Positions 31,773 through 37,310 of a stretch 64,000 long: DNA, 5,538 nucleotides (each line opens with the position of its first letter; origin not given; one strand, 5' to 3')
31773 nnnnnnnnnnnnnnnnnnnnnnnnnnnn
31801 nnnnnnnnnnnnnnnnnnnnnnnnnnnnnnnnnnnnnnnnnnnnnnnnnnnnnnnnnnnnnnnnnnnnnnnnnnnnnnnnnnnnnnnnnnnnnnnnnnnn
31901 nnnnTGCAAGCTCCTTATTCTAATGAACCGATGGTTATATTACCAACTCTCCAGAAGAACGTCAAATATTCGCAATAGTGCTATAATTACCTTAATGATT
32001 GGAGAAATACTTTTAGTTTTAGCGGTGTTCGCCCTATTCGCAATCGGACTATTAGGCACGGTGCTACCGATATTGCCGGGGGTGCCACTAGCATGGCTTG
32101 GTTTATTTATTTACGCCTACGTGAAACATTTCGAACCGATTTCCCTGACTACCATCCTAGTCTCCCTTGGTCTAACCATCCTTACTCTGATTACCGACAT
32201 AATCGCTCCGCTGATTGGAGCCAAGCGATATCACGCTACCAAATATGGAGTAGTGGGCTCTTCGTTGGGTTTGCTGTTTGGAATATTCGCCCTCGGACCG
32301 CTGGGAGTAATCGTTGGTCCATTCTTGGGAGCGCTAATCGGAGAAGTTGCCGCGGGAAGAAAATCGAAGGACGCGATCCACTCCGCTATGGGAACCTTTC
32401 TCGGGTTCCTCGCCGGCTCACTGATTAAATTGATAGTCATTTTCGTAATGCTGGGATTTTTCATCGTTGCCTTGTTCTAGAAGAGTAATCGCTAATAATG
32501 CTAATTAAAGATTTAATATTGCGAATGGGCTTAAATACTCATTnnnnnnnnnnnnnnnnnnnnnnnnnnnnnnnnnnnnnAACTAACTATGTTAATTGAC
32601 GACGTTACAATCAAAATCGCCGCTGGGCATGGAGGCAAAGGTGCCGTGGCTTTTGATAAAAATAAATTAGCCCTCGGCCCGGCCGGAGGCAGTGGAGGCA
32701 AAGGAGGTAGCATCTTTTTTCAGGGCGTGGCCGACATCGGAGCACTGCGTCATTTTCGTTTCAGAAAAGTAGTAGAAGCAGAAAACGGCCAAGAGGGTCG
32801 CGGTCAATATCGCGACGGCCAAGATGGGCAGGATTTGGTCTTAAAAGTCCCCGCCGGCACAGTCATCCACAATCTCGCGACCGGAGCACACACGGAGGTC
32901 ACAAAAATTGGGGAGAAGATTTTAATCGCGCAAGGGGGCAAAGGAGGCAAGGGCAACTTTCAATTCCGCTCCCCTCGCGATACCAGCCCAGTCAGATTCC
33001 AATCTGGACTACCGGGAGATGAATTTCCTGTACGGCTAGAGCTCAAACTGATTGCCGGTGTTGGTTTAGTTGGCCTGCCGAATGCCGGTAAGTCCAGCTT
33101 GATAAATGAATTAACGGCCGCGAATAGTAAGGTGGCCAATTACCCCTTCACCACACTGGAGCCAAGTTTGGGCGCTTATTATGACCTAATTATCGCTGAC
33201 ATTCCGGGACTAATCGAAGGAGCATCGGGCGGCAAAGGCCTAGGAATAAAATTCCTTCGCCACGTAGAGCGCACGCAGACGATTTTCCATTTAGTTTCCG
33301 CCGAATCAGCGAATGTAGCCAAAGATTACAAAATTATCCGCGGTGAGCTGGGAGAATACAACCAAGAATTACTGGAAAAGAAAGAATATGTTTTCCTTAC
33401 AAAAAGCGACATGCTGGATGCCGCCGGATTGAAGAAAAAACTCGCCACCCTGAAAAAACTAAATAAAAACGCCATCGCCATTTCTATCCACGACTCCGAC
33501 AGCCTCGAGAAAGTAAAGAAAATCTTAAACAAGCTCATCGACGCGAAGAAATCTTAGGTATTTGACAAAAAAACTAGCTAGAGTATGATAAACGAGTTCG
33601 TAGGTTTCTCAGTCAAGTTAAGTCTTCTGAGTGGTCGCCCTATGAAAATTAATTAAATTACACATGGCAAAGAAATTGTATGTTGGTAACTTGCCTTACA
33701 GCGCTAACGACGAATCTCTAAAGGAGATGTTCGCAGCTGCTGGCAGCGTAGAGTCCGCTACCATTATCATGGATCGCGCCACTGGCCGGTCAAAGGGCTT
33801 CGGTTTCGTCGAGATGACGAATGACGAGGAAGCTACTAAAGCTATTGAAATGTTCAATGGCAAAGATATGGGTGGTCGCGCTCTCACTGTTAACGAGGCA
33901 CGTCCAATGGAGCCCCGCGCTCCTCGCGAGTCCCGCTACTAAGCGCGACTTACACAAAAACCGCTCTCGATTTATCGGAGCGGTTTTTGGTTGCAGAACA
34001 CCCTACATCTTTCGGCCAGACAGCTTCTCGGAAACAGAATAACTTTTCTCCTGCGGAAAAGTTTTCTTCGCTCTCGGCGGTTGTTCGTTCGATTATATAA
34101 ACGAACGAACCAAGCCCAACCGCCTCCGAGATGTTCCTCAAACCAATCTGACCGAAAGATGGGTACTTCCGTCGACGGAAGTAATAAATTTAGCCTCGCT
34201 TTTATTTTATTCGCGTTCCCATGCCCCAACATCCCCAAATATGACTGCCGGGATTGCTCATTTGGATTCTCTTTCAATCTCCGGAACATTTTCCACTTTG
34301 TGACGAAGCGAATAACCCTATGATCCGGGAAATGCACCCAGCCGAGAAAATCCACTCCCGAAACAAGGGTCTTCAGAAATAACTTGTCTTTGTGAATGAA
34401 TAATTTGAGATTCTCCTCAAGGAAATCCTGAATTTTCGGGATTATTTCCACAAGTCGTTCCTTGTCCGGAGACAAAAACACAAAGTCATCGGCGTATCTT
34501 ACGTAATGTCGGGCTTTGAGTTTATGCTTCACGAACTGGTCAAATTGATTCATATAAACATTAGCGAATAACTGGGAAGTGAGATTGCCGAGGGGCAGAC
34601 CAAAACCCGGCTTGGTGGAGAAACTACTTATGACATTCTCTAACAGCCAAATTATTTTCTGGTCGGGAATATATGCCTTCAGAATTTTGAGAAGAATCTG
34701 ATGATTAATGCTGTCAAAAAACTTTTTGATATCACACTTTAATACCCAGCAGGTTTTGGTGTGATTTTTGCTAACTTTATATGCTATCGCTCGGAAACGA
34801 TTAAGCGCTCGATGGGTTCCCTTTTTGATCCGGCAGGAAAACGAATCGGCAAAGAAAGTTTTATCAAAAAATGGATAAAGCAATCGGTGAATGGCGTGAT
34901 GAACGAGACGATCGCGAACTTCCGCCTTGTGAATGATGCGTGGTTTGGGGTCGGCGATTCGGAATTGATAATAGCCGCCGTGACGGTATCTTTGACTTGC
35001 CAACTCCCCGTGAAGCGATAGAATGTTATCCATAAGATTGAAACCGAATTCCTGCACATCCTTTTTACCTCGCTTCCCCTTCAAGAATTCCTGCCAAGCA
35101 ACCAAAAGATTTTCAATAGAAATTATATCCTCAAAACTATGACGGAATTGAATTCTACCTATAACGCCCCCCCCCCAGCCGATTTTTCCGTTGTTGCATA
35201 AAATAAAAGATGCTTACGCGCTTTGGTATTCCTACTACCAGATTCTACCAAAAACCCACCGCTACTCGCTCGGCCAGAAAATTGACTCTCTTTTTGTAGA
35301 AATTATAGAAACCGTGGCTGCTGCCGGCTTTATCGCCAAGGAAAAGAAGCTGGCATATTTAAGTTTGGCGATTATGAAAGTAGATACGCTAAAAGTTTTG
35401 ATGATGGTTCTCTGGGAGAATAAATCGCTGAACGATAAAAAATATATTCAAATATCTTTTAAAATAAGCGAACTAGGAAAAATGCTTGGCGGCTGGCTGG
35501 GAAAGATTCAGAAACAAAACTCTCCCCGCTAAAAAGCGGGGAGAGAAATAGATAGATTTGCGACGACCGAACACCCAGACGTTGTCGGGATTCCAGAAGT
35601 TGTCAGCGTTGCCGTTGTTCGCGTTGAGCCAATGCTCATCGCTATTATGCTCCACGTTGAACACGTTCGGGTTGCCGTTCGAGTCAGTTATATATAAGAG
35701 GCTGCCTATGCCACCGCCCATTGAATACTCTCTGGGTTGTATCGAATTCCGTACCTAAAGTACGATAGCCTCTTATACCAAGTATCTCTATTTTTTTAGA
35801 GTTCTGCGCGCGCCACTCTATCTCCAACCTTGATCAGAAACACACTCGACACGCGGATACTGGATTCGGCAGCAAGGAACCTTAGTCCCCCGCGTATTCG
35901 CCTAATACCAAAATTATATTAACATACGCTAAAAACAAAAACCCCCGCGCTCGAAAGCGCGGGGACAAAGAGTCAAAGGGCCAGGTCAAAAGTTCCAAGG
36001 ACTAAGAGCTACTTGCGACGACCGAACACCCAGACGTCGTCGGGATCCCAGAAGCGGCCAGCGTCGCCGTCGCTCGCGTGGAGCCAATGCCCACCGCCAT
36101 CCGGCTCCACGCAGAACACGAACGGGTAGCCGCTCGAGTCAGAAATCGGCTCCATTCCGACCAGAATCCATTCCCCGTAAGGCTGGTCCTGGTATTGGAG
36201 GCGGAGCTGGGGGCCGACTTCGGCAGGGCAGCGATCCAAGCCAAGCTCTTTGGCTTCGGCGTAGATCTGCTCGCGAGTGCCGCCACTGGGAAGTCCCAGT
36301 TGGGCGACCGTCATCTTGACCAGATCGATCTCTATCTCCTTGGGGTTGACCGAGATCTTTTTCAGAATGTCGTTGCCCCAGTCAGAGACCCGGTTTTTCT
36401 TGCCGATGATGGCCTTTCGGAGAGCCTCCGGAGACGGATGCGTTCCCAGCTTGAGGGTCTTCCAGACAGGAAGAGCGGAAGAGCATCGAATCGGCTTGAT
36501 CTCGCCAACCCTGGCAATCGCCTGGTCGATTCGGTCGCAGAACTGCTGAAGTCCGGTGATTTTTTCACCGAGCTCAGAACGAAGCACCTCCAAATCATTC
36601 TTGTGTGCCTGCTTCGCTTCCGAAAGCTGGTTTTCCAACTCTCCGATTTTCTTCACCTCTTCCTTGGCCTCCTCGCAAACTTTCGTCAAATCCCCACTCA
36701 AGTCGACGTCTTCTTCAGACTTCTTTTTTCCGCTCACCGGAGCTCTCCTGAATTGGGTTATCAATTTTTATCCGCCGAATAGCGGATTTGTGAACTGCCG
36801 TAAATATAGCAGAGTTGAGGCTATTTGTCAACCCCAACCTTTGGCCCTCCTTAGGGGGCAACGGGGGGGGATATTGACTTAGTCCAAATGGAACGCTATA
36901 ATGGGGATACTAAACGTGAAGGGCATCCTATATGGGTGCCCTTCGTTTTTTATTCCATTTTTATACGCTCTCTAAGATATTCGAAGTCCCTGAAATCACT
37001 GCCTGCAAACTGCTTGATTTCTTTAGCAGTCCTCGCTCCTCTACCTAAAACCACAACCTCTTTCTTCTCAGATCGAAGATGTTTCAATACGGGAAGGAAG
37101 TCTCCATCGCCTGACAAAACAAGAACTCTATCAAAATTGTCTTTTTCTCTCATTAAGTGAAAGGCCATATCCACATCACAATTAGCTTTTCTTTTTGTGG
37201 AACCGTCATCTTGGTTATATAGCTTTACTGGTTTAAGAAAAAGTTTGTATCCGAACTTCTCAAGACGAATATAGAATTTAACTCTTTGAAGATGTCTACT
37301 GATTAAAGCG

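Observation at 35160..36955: Homopolymeric C10 and G8 tracts in DGR promoter regions; promoter-terminator mini-unit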

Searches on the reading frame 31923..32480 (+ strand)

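Call 7: search_protein_families(library=pfam, proteins=[window:31923-32480:+], max_evalue=0.01)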
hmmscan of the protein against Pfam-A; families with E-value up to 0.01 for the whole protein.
window:31923-32480:+ (185 aa): 2 families
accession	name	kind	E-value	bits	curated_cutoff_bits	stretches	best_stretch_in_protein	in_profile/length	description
PF04306.18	DUF456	-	9.5e-37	126.8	29.4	1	47-183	1-138/139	Protein of unknown function (DUF456)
PF13488.11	Gly-zipper_Omp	-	0.0025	18.2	25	0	128-168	2-38/46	Glycine zipper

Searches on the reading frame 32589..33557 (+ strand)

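Call 7: search_protein_families(library=pfam, proteins=[window:32589-33557:+], max_evalue=0.01)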
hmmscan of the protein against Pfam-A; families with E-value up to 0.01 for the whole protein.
window:32589-33557:+ (322 aa): 4 families
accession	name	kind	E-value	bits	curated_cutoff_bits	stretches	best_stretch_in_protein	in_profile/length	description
PF01018.28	GTP1_OBG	-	1.4e-41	142.1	27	1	3-154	1-155/155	GTP1/OBG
PF01926.29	MMR_HSR1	-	2.5e-23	82.8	21.9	1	158-268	2-108/113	50S ribosome-binding GTPase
PF02421.24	FeoB_N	-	2.1e-11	44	27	1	158-306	3-149/156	Ferrous iron transport protein B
PF03193.22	RsgA_GTPase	-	0.00038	20.8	30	0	266-315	56-106/174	RsgA GTPase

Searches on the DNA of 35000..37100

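Call 41: search_rna_families(source=window, start=35000, end=37100, threshold=evalue, max_evalue=5)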
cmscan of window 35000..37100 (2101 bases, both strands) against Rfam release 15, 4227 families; matches with E-value up to 5: 5.
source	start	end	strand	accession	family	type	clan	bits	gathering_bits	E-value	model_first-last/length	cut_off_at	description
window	35513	35608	-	RF01772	rnk_pseudo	Cis-reg; leader;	-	24.9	55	0.2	1-108/108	no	Pseudomonas rnk leader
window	36402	36456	+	RF01275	sR22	Gene; snRNA; snoRNA; CD-box;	-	18.8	40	0.94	1-58/58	no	Small nucleolar RNA sR22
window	35934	36001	-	RF02837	anti-hemB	Gene; sRNA;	-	18.1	49.5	0.39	1-81/81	no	Burkholderia RNA 7 (anti-hemB)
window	36921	37030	+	RF01828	SprD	Gene; sRNA;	-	17.5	100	1.2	1-142/142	no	Small pathogenicity island RNA D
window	36744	36792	-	RF03050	RAGATH-25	Gene; sRNA;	-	14.8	49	2.5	1-50/50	no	RAGATH-25 RNA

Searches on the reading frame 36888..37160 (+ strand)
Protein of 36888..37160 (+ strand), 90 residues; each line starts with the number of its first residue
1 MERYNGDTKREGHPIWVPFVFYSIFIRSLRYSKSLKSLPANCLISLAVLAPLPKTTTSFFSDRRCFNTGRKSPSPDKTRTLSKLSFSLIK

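Call 71: search_protein_families(library=pfam, proteins=[window:36888-37160:+], max_evalue=0.01)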
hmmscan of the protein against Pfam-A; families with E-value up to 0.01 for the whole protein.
window:36888-37160:+ (90 aa): 0 families
